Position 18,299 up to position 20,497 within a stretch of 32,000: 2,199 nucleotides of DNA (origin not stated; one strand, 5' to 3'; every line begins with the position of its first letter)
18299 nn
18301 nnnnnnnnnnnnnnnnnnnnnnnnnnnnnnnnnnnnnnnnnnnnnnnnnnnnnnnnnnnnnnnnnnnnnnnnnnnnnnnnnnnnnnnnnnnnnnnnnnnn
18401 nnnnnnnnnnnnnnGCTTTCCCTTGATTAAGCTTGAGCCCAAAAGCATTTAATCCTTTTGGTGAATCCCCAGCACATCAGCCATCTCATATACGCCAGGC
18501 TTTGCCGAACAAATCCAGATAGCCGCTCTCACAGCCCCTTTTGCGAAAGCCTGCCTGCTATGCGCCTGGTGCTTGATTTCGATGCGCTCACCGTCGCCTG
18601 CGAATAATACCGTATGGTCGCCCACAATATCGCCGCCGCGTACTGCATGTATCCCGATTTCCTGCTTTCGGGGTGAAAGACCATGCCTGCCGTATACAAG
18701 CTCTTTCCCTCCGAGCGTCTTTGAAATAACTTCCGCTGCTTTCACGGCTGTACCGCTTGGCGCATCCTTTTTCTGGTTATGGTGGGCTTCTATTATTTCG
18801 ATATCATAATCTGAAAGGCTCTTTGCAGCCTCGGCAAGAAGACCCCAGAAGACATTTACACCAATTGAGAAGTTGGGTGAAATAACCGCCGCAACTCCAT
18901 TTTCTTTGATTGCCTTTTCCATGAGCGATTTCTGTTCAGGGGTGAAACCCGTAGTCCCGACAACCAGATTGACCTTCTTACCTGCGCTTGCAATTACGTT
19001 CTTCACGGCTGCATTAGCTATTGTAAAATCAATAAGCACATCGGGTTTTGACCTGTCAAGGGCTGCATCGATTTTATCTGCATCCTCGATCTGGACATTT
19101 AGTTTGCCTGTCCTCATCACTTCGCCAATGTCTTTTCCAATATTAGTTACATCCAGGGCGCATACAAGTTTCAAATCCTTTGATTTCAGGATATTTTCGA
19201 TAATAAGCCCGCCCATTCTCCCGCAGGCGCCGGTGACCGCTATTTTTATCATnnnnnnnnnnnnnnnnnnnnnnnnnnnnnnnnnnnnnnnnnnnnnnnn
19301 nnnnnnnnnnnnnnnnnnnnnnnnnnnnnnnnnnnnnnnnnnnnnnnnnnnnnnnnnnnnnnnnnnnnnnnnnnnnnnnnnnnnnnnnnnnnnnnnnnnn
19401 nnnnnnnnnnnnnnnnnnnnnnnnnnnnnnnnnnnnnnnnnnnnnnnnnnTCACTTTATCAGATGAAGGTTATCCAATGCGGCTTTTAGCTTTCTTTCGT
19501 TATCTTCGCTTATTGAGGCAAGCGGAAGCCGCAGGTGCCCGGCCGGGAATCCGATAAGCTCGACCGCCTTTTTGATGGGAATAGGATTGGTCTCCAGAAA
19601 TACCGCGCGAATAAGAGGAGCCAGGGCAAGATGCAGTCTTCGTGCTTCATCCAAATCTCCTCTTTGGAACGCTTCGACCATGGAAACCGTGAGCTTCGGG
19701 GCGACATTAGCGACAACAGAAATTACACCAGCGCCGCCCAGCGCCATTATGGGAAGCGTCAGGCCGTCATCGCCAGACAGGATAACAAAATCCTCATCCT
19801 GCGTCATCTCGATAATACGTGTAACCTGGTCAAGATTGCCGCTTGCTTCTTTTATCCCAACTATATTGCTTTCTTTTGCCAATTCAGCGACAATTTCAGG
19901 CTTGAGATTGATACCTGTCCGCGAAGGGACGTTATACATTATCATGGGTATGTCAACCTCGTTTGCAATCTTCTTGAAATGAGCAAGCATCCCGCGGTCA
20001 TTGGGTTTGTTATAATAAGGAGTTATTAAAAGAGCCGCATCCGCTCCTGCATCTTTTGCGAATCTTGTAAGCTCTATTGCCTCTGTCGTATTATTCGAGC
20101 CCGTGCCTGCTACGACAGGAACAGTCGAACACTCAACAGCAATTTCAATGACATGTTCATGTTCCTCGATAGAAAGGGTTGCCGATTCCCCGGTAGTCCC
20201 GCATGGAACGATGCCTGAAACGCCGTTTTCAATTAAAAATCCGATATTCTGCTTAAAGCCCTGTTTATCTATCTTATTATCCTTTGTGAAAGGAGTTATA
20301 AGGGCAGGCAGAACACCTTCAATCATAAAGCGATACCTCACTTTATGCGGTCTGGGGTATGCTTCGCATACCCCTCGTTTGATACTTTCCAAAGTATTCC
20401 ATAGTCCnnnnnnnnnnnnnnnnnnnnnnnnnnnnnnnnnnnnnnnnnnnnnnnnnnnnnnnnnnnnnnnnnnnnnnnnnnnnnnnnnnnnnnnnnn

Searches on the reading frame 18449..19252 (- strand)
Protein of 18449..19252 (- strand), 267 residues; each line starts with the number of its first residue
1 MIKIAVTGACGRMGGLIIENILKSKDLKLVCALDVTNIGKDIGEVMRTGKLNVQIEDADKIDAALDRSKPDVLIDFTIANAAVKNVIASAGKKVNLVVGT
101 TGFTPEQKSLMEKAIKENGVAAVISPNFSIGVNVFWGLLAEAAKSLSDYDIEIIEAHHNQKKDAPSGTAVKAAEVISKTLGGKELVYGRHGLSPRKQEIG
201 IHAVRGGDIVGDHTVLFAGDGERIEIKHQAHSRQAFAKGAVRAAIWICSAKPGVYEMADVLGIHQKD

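Call 13: search_protein_families(library=pfam, proteins=[window:18449-19252:-])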
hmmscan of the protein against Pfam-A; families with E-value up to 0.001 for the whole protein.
window:18449-19252:- (267 aa): 2 families
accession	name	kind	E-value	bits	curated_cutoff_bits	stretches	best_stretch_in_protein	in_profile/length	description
PF05173.19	DapB_C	-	1.2e-48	164.6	27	1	131-261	1-121/121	Dihydrodipicolinate reductase, C-terminus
PF01113.26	DapB_N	-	1.1e-31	110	25.6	1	2-128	1-124/124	Dihydrodipicolinate reductase, N-terminus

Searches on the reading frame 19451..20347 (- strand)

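Call 13: search_protein_families(library=pfam, proteins=[window:19451-20347:-])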
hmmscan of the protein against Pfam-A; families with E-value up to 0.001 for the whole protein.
window:19451-20347:- (298 aa): 1 family
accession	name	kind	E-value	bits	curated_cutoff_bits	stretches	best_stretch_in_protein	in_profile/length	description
PF00701.28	DHDPS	-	1.2e-99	333.2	22.1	1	9-292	2-287/289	Dihydrodipicolinate synthetase family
